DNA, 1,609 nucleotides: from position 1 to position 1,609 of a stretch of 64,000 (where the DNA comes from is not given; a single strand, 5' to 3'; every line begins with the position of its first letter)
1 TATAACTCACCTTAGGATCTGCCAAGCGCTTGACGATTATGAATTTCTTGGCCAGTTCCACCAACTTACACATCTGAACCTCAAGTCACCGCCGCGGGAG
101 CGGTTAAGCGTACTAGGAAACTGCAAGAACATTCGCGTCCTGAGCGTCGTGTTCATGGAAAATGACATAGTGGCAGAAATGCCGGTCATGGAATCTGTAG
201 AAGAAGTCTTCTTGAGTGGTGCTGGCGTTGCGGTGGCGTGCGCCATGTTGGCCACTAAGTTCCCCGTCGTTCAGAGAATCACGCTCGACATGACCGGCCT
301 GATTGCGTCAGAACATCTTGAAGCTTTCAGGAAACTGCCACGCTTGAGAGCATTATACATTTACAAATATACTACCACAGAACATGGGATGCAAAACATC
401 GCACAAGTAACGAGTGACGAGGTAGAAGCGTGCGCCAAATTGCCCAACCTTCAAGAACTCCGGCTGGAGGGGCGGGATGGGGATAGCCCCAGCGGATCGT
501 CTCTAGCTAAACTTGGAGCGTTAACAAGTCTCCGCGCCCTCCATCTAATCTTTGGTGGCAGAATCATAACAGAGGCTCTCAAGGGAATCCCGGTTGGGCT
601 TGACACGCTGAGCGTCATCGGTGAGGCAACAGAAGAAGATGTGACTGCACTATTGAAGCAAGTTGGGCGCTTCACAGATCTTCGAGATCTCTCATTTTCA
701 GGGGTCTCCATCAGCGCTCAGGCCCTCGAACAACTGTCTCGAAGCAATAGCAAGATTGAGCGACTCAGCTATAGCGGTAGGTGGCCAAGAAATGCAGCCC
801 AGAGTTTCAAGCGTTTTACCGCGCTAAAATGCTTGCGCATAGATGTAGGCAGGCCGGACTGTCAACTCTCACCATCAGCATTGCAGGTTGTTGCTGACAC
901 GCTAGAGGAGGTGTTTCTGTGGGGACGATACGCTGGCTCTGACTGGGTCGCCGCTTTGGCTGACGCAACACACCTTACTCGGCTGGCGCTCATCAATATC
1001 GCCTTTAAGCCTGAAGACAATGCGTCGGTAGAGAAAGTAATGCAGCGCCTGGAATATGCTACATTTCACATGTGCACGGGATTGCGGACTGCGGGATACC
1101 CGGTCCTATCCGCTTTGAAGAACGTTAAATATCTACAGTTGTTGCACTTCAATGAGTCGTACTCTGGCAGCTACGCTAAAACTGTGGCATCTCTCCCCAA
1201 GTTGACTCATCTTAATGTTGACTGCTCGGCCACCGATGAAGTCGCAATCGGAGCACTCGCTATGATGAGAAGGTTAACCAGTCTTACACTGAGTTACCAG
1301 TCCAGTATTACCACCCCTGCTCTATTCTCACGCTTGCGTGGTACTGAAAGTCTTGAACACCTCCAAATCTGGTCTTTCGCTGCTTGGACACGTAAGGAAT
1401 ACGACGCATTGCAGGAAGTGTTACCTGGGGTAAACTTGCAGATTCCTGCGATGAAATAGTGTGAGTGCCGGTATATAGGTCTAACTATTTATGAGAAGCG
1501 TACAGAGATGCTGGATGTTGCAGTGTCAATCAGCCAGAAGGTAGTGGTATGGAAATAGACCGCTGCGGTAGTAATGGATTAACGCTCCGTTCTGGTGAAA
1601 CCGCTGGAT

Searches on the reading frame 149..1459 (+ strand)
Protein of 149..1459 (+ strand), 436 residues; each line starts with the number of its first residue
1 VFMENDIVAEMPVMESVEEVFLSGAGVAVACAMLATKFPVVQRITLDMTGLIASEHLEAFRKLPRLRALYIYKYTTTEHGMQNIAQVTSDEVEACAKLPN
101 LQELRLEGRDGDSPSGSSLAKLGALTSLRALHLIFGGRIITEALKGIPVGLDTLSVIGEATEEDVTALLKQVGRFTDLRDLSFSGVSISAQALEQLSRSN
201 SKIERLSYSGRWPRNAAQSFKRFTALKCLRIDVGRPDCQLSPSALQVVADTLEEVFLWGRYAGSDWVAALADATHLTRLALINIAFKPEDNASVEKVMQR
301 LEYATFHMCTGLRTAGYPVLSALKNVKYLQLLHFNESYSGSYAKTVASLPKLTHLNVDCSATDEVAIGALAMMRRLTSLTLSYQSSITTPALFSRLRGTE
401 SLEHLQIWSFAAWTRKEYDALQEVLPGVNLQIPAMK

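Call 57: search_protein_families(library=padloc, proteins=[window:149-1459:+], max_evalue=0.001)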
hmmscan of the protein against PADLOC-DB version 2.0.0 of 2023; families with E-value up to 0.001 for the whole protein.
window:149-1459:+ (436 aa): 0 families

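Call 74: search_protein_families(library=pfam, proteins=[window:149-1459:+], max_evalue=0.001)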
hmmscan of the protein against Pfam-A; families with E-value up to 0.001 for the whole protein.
window:149-1459:+ (436 aa): 5 families
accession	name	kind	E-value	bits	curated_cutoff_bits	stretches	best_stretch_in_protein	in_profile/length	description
PF23598.1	LRR_14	-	6.1e-12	45.4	40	1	168-390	39-254/353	Leucine-rich repeat region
PF24758.1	LRR_At5g56370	-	3.6e-09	37.1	27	0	320-408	7-94/227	FBD-associated F-box protein At5g56370, LRR repeats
PF25019.1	LRR_R13L1-DRL21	-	2.1e-05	24.9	27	0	57-132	62-123/127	R13L1/DRL21 LRRs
PF12799.13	LRR_4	-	2.2e-05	25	27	0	92-108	16-32/44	Leucine Rich repeats (2 copies)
PF13855.12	LRR_8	-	8.6e-05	22.7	27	0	350-402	1-54/61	Leucine rich repeat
